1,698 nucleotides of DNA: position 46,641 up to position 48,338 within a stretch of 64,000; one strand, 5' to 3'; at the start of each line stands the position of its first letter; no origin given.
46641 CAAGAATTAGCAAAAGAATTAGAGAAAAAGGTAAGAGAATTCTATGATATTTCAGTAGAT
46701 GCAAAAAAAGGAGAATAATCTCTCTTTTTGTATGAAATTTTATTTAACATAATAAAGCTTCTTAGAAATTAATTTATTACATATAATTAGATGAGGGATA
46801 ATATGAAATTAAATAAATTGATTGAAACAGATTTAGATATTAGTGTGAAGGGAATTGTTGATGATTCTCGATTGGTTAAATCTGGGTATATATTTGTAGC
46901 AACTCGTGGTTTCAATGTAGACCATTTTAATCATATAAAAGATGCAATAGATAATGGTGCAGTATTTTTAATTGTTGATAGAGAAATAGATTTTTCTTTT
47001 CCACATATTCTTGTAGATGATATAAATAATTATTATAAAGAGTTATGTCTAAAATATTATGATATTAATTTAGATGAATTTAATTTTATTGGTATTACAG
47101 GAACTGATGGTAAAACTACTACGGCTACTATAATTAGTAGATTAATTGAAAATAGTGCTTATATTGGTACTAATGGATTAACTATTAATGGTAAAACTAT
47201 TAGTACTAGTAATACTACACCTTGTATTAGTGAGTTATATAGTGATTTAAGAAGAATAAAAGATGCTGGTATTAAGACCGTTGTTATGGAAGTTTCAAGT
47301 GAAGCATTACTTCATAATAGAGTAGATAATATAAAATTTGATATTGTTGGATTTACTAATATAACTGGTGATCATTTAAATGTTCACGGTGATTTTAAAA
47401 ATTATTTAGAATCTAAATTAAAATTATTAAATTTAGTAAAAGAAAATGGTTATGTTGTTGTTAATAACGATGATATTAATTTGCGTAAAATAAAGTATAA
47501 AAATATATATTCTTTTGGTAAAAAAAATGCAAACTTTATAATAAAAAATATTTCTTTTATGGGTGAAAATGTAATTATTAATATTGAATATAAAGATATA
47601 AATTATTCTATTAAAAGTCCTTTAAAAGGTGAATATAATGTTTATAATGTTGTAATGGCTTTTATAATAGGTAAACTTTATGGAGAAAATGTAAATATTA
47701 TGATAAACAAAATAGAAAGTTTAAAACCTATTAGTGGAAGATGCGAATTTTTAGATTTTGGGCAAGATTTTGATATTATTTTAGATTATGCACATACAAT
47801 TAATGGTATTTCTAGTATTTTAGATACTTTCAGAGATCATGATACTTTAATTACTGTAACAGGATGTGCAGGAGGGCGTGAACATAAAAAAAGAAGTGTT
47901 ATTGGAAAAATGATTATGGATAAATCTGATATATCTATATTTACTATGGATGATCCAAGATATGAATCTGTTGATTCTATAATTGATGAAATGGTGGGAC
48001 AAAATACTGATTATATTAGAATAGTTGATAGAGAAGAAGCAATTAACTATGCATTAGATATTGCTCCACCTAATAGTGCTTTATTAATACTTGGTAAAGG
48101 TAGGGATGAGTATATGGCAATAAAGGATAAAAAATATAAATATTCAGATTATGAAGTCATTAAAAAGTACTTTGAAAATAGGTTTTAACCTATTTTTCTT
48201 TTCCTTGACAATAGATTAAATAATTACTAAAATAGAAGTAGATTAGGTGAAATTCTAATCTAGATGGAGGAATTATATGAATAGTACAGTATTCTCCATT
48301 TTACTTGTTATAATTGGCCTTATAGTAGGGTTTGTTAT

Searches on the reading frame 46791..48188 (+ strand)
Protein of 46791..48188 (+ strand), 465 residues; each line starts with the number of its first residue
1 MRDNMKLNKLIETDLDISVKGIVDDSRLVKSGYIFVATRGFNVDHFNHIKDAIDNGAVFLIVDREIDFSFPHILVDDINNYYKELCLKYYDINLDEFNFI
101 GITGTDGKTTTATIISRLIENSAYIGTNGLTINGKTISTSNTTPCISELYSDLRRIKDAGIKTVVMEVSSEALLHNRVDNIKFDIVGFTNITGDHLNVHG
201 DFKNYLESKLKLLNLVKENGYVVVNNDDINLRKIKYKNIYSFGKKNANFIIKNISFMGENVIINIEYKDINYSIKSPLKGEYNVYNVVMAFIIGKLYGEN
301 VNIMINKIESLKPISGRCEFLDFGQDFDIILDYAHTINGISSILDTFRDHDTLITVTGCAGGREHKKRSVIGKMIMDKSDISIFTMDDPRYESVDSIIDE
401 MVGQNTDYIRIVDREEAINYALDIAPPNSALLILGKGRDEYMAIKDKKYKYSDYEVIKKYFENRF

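Call 25: search_protein_families(library=pfam, proteins=[window:46791-48188:+], max_evalue=0.00001)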
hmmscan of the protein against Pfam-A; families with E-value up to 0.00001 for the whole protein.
window:46791-48188:+ (465 aa): 2 families
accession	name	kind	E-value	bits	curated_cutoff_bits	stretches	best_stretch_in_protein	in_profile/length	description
PF08245.18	Mur_ligase_M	-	2.2e-42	145.7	24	1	102-293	1-199/200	Mur ligase middle domain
PF02875.26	Mur_ligase_C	-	3.2e-20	73.7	28.4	1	316-437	1-127/127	Mur ligase, glutamate ligase domain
